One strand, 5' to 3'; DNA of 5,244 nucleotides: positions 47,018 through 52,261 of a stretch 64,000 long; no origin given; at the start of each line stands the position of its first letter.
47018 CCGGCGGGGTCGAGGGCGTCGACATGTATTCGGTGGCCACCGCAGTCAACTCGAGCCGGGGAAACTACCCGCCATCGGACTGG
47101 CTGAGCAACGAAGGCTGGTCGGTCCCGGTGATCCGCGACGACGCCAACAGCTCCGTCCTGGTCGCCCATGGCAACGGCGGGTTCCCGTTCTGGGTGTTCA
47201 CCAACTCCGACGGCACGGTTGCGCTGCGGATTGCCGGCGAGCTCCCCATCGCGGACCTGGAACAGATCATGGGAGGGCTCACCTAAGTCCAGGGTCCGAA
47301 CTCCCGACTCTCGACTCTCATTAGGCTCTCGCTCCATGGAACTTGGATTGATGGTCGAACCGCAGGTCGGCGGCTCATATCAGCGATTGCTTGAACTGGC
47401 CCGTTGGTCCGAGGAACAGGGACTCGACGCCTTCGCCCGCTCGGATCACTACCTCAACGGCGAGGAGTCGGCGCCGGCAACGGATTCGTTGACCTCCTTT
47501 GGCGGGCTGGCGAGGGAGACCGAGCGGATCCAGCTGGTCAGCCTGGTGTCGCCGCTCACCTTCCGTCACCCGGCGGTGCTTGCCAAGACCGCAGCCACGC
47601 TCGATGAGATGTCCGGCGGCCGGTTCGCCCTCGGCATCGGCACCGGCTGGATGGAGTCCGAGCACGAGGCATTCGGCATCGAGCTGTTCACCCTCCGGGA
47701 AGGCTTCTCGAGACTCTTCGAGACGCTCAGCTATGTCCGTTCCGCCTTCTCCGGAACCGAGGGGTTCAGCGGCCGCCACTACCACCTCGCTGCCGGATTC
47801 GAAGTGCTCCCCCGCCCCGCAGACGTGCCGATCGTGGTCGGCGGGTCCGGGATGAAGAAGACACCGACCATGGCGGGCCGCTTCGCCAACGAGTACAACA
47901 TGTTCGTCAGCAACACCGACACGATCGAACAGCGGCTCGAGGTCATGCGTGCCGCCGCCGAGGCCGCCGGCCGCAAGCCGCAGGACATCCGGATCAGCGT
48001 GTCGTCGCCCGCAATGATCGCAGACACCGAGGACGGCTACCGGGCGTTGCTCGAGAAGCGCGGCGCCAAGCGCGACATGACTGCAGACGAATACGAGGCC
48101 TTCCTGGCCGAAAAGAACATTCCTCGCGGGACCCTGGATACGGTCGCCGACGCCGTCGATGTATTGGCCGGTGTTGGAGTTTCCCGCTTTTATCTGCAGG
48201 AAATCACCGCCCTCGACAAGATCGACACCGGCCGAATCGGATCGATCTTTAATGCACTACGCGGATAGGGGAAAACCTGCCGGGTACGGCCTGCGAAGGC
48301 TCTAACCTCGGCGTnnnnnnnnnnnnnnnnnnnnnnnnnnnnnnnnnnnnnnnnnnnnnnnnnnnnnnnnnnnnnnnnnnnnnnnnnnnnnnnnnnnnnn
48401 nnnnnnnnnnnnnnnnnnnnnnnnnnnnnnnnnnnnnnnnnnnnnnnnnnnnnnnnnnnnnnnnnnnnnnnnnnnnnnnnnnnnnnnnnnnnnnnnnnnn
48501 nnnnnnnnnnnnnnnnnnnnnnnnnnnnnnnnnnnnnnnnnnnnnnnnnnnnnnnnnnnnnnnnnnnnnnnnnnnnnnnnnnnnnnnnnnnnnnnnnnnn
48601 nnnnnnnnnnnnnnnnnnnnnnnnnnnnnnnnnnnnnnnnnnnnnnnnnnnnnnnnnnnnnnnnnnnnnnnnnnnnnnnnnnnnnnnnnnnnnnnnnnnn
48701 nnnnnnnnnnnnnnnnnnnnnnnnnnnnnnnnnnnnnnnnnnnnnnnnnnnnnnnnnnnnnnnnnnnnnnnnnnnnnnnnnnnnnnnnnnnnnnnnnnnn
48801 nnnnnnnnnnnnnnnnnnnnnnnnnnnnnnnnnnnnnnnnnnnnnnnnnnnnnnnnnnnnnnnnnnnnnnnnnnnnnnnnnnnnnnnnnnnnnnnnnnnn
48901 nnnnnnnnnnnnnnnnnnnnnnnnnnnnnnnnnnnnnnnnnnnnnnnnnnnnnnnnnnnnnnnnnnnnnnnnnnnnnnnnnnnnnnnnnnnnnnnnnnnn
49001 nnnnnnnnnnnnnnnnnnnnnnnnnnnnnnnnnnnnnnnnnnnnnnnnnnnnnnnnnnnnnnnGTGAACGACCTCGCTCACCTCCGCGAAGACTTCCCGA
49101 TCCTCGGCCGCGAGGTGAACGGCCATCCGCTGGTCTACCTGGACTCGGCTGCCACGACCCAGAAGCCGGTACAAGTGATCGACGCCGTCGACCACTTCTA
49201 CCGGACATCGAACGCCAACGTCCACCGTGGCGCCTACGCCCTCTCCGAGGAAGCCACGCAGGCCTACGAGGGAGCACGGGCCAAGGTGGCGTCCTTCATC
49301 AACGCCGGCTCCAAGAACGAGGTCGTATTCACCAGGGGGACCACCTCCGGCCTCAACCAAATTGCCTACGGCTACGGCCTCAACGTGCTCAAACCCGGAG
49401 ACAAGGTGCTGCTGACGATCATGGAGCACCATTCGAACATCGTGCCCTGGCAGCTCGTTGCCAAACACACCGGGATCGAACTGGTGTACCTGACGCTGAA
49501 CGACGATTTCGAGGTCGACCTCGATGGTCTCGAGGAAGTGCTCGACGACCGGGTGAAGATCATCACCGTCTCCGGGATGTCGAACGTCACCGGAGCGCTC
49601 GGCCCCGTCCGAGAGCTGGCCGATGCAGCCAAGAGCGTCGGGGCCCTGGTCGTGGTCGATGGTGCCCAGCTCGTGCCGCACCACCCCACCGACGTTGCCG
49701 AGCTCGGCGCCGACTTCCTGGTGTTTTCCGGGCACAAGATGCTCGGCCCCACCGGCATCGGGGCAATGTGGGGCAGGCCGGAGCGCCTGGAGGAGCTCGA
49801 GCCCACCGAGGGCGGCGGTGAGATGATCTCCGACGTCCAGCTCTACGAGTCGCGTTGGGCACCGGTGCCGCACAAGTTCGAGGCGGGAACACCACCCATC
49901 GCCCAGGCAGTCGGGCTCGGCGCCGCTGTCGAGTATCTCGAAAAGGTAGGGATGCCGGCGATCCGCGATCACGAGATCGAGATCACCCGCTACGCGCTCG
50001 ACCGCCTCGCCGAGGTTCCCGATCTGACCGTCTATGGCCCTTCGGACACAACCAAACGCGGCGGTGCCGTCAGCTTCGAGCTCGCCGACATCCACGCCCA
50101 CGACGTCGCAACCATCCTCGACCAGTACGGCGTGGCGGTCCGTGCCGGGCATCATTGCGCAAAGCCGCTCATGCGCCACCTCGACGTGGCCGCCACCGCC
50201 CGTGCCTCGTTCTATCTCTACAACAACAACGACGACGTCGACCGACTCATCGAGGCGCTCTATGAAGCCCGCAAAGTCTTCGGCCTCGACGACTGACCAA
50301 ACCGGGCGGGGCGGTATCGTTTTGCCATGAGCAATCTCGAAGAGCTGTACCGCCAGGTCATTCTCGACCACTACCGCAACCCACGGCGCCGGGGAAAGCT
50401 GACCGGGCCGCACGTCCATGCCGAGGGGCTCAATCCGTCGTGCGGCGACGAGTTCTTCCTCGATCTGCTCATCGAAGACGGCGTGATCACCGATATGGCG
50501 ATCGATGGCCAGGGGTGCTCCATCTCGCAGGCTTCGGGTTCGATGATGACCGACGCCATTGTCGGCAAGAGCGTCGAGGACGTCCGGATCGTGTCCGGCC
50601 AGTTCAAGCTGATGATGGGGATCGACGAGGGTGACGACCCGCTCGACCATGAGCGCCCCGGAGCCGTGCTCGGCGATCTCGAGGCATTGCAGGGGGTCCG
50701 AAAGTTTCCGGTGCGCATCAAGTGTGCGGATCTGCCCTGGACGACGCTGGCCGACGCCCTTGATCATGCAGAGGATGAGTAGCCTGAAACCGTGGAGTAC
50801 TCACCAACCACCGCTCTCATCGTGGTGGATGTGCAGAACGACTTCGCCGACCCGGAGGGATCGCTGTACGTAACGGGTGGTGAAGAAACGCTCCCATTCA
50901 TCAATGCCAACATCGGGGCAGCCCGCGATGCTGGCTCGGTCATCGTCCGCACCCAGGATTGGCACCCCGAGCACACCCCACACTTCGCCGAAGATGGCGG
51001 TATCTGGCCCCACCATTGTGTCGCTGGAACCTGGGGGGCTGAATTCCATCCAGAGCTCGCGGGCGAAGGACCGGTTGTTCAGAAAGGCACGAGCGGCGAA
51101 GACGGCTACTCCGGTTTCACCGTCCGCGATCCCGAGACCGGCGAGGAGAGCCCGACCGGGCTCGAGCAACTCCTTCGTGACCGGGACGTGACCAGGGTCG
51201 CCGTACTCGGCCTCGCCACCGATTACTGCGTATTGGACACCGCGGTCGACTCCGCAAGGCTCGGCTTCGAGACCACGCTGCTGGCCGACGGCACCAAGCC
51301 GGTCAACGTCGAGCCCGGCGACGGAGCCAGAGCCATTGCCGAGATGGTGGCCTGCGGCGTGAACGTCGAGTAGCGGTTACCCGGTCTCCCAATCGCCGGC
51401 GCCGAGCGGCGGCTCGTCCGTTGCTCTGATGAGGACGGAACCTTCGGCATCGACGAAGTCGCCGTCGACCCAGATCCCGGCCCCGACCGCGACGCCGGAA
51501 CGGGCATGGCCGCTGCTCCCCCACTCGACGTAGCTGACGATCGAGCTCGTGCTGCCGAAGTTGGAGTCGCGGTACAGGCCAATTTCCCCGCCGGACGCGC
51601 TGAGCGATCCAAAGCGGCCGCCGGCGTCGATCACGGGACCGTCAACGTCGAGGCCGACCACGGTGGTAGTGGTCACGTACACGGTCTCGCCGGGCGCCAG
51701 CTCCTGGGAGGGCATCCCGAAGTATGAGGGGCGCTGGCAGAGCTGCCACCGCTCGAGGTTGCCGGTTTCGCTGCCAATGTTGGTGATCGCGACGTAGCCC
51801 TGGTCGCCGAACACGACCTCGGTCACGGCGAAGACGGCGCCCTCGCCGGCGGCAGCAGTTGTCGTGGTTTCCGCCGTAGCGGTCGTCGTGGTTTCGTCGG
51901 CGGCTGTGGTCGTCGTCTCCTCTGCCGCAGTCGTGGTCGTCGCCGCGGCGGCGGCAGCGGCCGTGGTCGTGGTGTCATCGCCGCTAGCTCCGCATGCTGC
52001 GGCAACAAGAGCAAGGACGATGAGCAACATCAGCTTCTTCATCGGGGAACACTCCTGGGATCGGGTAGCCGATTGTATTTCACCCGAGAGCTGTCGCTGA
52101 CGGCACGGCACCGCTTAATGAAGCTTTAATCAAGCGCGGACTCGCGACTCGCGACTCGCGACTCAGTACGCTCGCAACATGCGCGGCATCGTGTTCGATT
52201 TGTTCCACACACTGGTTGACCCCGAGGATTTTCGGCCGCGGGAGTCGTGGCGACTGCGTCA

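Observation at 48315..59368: SUF machinery split into two loci with duplicated SufC and no SufB in 64 kb; the second SufC carries an N-terminal (MTEAA)3 repeat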

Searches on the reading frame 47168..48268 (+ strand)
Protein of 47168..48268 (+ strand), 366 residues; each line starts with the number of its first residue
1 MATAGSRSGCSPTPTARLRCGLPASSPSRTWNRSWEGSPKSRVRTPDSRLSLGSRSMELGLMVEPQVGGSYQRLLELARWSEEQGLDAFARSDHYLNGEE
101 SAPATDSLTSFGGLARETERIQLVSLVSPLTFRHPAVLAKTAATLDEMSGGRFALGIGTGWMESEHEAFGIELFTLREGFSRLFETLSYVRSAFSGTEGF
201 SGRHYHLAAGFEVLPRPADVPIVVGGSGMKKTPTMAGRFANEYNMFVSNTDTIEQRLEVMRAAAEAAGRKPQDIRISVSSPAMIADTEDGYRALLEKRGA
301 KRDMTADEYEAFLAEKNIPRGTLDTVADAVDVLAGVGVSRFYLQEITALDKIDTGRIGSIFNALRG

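Call 3: search_protein_families(library=pfam, proteins=[window:47168-48268:+])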
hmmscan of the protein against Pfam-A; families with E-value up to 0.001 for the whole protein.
window:47168-48268:+ (366 aa): 1 family
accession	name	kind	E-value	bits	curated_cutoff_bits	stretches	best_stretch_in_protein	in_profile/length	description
PF00296.26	Bac_luciferase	-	2.9e-48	165.3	27.9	1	66-299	16-245/314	Luciferase-like monooxygenase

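Call 5: search_protein_families(library=ncbifam, proteins=[window:47168-48268:+], max_evalue=0.00001)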
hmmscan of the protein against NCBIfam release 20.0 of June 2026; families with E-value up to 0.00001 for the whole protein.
window:47168-48268:+ (366 aa): 29 families (the best 25 are shown)
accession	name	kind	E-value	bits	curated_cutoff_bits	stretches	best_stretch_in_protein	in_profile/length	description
TIGR03560.1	F420_Rv1855c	subfamily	6.2e-64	215.9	231.4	1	60-278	3-226/227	TIGR03560 family F420-dependent LLM class oxidoreductase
TIGR03619.1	F420_Rv2161c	subfamily_domain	5.5e-34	117.8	166.9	1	90-301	16-218/247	TIGR03619 family F420-dependent LLM class oxidoreductase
TIGR03621.1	F420_MSMEG_2516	subfamily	7.8e-33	113.9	213.15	1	69-344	11-280/295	TIGR03621 family F420-dependent LLM class oxidoreductase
TIGR03856.1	F420_MSMEG_2906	subfamily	7.3e-28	97.8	243.7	1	59-292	3-220/249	LLM class F420-dependent oxidoreductase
TIGR04021.1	LLM_DMSO2_sfnG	equivalog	1.2e-24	87.3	382.95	1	71-303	27-257/350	dimethylsulfone monooxygenase SfnG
TIGR03571.1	lucif_BA3436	subfamily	3.3e-22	79.1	303.9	1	70-271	29-232/304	TIGR03571 family LLM class oxidoreductase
TIGR04024.1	F420_NP1902A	hypoth_equivalog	1.3e-21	76.7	345.4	1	71-297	14-230/330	TIGR04024 family LLM class F420-dependent oxidoreductase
TIGR03557.1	F420_G6P_family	subfamily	2.2e-21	76.3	210.4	1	72-259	13-201/316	TIGR03557 family F420-dependent LLM class oxidoreductase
TIGR03564.1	F420_MSMEG_4879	subfamily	3.2e-19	69.6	234.25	1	76-318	3-233/265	TIGR03564 family F420-dependent LLM class oxidoreductase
NF002619.0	PRK02271.1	equivalog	8.3e-19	68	276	1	60-289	4-220/329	5,10-methylenetetrahydromethanopterin reductase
TIGR03860.1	FMN_nitrolo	subfamily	1.7e-17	63.4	279.7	1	92-172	58-137/422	NtaA/DmoA family FMN-dependent monooxygenase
TIGR03857.1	F420_MSMEG_2249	hypoth_equivalog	1.8e-16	60.3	218.4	1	67-316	9-247/329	TIGR03857 family LLM class F420-dependent oxidoreductase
TIGR03555.1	F420_mer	equivalog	1.9e-16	60.4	348.7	1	71-284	11-214/325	5,10-methylenetetrahydromethanopterin reductase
TIGR03612.1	RutA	equivalog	5.2e-15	55.8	498.3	1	106-317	66-278/355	pyrimidine utilization protein A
TIGR04020.1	seco_metab_LLM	subfamily_domain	7.5e-15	54.9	244.45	1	69-289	16-236/341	MupA/Atu3671 family FMN-dependent luciferase-like monooxygenase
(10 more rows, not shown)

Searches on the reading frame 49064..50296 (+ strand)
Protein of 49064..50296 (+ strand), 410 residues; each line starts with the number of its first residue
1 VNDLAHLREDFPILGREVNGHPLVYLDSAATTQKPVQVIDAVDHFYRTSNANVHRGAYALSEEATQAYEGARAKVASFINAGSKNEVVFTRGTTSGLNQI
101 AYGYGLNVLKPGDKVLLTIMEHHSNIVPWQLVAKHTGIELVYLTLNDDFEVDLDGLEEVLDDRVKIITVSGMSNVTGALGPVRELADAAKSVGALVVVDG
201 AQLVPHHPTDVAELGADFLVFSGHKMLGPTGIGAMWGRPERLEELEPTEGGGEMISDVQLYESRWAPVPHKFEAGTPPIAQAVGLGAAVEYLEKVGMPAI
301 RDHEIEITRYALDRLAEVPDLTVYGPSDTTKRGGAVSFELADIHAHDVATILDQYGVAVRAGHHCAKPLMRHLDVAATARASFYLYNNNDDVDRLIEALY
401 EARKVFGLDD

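Call 3: search_protein_families(library=pfam, proteins=[window:49064-50296:+])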
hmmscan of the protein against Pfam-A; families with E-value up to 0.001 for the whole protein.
window:49064-50296:+ (410 aa): 4 families
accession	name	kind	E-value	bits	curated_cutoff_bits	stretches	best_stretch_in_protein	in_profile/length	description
PF00266.25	Aminotran_5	-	9.7e-147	489.2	21.5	1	24-395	1-371/371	Aminotransferase class-V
PF00155.27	Aminotran_1_2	-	7.1e-10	39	19.7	1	71-201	47-187/361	Aminotransferase class I and II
PF01053.26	Cys_Met_Meta_PP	-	1e-05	24.7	27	1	106-228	85-201/381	Cys/Met metabolism PLP-dependent enzyme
PF22580.2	KYNU_C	-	0.00051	20.4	27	0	300-359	1-61/90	Kynureninase C-terminal domain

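Call 5: search_protein_families(library=ncbifam, proteins=[window:49064-50296:+], max_evalue=0.00001)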
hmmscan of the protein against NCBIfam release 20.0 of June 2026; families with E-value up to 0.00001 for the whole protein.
window:49064-50296:+ (410 aa): 29 families (the best 25 are shown)
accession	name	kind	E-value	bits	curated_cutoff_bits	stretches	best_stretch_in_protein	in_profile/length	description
TIGR01979.1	sufS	subfamily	1.2e-177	590.8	475.1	1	6-407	2-403/403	SufS family cysteine desulfurase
NF041166.1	f2_encap_cargo1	exception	1.3e-154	516.7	800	1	3-400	226-621/623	family 2A encapsulin nanocompartment cargo protein cysteine desulfurase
NF006791.0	PRK09295.1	equivalog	1.9e-142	475.1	661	1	5-406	6-405/406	cysteine desulfurase SufS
NF008126.0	PRK10874.1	equivalog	3.5e-119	398.5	607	1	4-404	6-397/401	cysteine desulfurase CsdA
TIGR03392.1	FeS_syn_CsdA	equivalog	4e-115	385.1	493.6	1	5-404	4-394/398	cysteine desulfurase CsdA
TIGR01977.1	am_tr_V_EF2568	hypoth_equivalog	1.4e-74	251.4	377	1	24-400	1-374/376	cysteine desulfurase family protein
TIGR01976.1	am_tr_V_VC1184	hypoth_equivalog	1.9e-74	251.3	352.35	1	4-399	3-401/401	cysteine desulfurase-like protein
NF040779.1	Sec_lyase_SclA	exception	1.7e-53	181.9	525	1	24-400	1-374/378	selenocysteine lyase SclA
TIGR03402.1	FeS_nifS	equivalog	3.1e-40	138.1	530.75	1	24-399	1-366/379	cysteine desulfurase NifS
TIGR03235.1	DNA_S_dndA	equivalog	3.4e-33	115.4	480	1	25-366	1-325/353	cysteine desulfurase DndA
NF010611.0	PRK14012.1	equivalog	1.2e-30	106.8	548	1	24-365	7-330/406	IscS subfamily cysteine desulfurase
TIGR02006.1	IscS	equivalog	1.3e-28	100.1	643.2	1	24-320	5-284/402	IscS subfamily cysteine desulfurase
TIGR04343.1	egtE_PLP_lyase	equivalog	6.3e-27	94.3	400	1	24-328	15-300/370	ergothioneine biosynthesis PLP-dependent enzyme EgtE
TIGR03403.1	nifS_epsilon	equivalog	1.5e-25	89.8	587.7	1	24-366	1-325/382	NifS family cysteine desulfurase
NF002806.0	PRK02948.1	subfamily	6.3e-18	64.9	304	1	23-240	1-215/381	IscS subfamily cysteine desulfurase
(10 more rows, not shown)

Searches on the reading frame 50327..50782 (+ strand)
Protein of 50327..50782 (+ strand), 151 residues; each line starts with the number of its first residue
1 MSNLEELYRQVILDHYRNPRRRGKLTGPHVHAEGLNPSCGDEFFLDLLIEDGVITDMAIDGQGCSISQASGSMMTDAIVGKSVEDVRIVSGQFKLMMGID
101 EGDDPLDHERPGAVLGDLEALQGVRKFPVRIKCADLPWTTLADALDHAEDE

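Call 3: search_protein_families(library=pfam, proteins=[window:50327-50782:+])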
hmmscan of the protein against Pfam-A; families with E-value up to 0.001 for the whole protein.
window:50327-50782:+ (151 aa): 1 family
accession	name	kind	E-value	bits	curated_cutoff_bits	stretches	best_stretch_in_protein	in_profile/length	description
PF01592.21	NifU_N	-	3.2e-22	79.5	22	1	8-133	2-126/127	NifU-like N terminal domain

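Call 5: search_protein_families(library=ncbifam, proteins=[window:50327-50782:+], max_evalue=0.00001)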
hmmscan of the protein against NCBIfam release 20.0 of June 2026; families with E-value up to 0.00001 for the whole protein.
window:50327-50782:+ (151 aa): 3 families
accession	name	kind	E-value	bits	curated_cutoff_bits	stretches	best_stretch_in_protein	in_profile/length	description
TIGR01994.1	SUF_scaf_2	equivalog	1.6e-43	148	92.5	1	4-145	1-136/137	Fe-S cluster assembly sulfur transfer protein SufU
TIGR03419.1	NifU_clost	equivalog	7.9e-15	55.3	187.9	1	8-87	1-80/121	Fe-S cluster assembly scaffold protein NifU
TIGR01999.1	iscU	equivalog_domain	7.8e-12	45.4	192.4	1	8-88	1-85/124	Fe-S cluster assembly scaffold IscU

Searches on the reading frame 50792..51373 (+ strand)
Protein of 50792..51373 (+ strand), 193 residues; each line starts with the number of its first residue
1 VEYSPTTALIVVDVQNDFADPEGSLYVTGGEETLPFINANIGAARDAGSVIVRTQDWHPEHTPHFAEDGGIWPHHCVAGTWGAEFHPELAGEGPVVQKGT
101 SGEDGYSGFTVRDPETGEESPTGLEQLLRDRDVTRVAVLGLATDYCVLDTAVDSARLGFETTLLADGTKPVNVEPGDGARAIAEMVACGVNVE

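Call 3: search_protein_families(library=pfam, proteins=[window:50792-51373:+])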
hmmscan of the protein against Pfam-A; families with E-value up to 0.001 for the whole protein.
window:50792-51373:+ (193 aa): 1 family
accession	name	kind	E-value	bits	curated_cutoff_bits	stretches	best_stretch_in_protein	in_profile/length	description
PF00857.26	Isochorismatase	-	3.6e-27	96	27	1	7-191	1-169/175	Isochorismatase domain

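Call 5: search_protein_families(library=ncbifam, proteins=[window:50792-51373:+], max_evalue=0.00001)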
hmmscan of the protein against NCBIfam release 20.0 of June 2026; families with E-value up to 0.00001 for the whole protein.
window:50792-51373:+ (193 aa): 3 families
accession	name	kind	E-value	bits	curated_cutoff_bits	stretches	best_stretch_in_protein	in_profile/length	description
NF008623.0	PRK11609.1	equivalog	2.7e-39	135.2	174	1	6-191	3-201/213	bifunctional nicotinamidase/pyrazinamidase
NF050097.1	BiurAmidohydBiuH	equivalog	4.8e-10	39.3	370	1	6-173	18-191/221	biuret amidohydrolase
TIGR03614.1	RutB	equivalog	5.9e-07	29.3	377.95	0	6-59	15-74/226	pyrimidine utilization protein B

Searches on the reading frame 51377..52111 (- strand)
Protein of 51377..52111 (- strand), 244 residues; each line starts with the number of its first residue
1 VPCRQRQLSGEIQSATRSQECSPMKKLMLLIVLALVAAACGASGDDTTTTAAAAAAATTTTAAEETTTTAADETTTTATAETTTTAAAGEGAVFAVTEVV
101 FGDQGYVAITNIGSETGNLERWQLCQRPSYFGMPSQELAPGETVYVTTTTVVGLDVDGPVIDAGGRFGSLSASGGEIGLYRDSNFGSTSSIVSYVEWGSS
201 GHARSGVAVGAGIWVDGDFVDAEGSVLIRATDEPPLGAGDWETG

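Call 56: search_protein_families(library=ncbifam, proteins=[window:51377-52111:-], max_evalue=0.000001)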
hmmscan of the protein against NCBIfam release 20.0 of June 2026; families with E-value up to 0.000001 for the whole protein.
window:51377-52111:- (244 aa): 0 families
